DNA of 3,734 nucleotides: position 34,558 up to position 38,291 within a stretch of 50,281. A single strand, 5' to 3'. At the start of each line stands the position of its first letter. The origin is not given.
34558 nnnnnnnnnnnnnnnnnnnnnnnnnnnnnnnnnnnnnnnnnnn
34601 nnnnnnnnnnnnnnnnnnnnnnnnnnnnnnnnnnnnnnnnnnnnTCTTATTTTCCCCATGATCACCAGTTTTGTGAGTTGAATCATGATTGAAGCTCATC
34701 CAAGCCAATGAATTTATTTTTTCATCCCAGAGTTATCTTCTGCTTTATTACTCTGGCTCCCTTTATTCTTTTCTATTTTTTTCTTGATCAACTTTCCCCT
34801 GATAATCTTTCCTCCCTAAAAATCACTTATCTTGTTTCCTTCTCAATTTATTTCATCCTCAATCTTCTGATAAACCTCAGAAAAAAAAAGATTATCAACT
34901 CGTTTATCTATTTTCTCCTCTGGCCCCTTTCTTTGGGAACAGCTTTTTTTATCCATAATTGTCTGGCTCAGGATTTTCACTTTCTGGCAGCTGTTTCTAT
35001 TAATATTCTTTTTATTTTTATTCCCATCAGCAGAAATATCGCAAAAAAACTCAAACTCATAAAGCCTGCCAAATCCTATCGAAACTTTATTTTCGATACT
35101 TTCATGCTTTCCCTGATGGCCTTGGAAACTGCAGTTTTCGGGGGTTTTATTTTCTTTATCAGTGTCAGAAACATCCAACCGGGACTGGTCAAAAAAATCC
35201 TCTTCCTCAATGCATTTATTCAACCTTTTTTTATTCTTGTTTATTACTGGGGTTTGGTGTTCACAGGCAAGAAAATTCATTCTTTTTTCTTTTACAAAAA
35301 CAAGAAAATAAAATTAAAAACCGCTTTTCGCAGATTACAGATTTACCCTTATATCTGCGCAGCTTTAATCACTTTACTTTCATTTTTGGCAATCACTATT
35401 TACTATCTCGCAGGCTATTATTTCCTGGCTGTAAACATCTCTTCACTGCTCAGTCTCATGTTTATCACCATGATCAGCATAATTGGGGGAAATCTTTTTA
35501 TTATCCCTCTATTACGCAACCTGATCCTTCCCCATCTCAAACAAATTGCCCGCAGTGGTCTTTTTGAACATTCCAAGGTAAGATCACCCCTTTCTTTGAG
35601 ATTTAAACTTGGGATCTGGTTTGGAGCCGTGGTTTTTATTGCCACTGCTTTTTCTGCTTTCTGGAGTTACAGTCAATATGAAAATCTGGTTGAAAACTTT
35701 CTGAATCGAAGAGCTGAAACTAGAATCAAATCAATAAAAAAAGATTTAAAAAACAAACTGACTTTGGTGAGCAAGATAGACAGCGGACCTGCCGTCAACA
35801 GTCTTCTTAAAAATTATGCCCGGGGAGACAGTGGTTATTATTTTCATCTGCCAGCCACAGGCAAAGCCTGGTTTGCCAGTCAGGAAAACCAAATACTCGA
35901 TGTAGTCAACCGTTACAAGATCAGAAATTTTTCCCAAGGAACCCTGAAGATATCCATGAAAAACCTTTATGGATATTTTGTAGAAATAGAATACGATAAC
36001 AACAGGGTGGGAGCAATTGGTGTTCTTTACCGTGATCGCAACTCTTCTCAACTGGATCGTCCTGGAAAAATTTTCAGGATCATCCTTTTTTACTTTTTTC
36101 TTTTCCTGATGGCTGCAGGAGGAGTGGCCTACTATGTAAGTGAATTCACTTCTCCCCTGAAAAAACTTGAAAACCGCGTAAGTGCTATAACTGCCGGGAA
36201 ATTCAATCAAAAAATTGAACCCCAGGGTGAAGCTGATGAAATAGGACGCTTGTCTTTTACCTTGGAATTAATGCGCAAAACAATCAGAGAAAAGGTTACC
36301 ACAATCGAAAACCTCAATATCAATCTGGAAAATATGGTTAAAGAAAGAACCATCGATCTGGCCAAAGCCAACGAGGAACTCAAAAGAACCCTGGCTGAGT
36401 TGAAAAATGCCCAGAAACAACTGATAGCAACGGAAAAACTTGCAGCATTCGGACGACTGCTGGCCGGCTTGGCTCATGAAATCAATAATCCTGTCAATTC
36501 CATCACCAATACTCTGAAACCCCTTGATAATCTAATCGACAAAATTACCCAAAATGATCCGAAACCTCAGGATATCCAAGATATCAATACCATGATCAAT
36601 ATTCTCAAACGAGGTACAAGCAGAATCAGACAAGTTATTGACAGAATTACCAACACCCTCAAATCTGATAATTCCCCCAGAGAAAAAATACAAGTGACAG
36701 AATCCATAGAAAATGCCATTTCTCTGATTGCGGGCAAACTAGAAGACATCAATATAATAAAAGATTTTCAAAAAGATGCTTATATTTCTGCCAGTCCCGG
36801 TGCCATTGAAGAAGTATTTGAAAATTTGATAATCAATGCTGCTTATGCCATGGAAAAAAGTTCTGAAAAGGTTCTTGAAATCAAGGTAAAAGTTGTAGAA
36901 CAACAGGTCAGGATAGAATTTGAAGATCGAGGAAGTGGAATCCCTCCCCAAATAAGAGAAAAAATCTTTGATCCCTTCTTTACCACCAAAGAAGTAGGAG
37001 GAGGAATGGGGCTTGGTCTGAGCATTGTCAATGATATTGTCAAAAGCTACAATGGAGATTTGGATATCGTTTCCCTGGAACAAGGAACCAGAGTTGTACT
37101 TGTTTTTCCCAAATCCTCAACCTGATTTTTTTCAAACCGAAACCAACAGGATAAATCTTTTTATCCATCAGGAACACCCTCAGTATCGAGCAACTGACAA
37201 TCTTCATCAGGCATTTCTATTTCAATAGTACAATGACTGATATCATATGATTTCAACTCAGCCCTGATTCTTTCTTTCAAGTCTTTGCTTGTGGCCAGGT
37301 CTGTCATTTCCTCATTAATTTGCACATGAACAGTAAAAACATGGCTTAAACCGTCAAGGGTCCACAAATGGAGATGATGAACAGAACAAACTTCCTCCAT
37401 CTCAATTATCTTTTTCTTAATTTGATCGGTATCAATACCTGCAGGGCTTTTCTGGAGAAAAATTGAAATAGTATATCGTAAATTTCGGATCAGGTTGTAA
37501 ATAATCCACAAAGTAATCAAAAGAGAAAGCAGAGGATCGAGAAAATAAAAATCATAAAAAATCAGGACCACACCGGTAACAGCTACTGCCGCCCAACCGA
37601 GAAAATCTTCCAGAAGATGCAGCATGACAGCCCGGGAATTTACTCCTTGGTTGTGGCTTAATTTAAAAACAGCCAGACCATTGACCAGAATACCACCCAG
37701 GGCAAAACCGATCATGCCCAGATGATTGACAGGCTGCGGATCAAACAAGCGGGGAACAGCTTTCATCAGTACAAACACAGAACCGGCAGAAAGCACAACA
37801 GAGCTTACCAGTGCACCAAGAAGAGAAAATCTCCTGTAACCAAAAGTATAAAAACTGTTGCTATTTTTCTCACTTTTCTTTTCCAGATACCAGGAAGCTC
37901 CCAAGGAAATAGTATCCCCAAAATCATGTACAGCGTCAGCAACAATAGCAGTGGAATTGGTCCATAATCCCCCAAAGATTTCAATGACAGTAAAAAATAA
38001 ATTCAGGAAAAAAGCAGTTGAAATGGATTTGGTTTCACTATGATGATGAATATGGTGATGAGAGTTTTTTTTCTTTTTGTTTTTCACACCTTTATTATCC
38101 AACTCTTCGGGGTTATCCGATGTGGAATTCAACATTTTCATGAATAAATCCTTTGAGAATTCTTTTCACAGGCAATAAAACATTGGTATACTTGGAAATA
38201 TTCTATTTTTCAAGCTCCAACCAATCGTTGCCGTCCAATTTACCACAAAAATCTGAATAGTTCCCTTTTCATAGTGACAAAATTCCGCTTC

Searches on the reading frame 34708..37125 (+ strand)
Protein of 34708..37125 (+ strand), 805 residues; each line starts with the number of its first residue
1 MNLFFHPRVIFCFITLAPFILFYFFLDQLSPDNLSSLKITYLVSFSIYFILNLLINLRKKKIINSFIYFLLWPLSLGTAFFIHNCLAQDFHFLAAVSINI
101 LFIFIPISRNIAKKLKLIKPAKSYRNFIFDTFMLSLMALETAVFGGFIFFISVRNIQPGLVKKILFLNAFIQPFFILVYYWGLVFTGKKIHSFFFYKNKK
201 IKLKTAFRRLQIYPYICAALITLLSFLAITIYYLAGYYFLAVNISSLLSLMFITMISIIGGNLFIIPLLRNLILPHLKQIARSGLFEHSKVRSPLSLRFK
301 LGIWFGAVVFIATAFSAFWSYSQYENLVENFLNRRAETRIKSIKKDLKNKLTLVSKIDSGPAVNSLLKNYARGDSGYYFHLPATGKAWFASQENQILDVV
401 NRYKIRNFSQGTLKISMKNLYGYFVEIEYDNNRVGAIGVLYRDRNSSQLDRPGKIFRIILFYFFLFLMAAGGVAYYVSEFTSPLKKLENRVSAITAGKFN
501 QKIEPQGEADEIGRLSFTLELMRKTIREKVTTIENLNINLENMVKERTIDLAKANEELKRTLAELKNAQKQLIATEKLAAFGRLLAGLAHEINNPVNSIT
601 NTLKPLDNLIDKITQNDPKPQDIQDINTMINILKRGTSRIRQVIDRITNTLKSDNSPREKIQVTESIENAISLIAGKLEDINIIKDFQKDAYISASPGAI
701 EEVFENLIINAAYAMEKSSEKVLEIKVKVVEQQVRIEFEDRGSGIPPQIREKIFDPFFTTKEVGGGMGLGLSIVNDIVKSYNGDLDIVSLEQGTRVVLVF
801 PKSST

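Call 63: search_protein_families(library=pfam, proteins=[window:34708-37125:+], max_evalue=0.00001)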
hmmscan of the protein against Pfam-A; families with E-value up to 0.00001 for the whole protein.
window:34708-37125:+ (805 aa): 3 families
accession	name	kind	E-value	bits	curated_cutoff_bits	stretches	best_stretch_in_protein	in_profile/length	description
PF02518.31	HATPase_c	-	1.4e-21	77.4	26.4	1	699-802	5-109/111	Histidine kinase-, DNA gyrase B-, and HSP90-like ATPase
PF00672.30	HAMP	-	3.6e-08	34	25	1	480-528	6-53/53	HAMP domain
PF14501.12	HATPase_c_5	-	9.3e-08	32.4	22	1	700-789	6-90/102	GHKL domain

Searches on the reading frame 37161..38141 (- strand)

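Call 63: search_protein_families(library=pfam, proteins=[window:37161-38141:-], max_evalue=0.00001)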
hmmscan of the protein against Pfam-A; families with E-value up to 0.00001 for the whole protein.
window:37161-38141:- (326 aa): 2 families
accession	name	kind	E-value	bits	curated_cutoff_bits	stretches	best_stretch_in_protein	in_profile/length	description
PF01545.26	Cation_efflux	-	2.2e-39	135.7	26.6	1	43-228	4-197/198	Cation efflux family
PF16916.11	ZT_dimer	-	7.4e-10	39.1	26.7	1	234-309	2-76/78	Dimerisation domain of Zinc Transporter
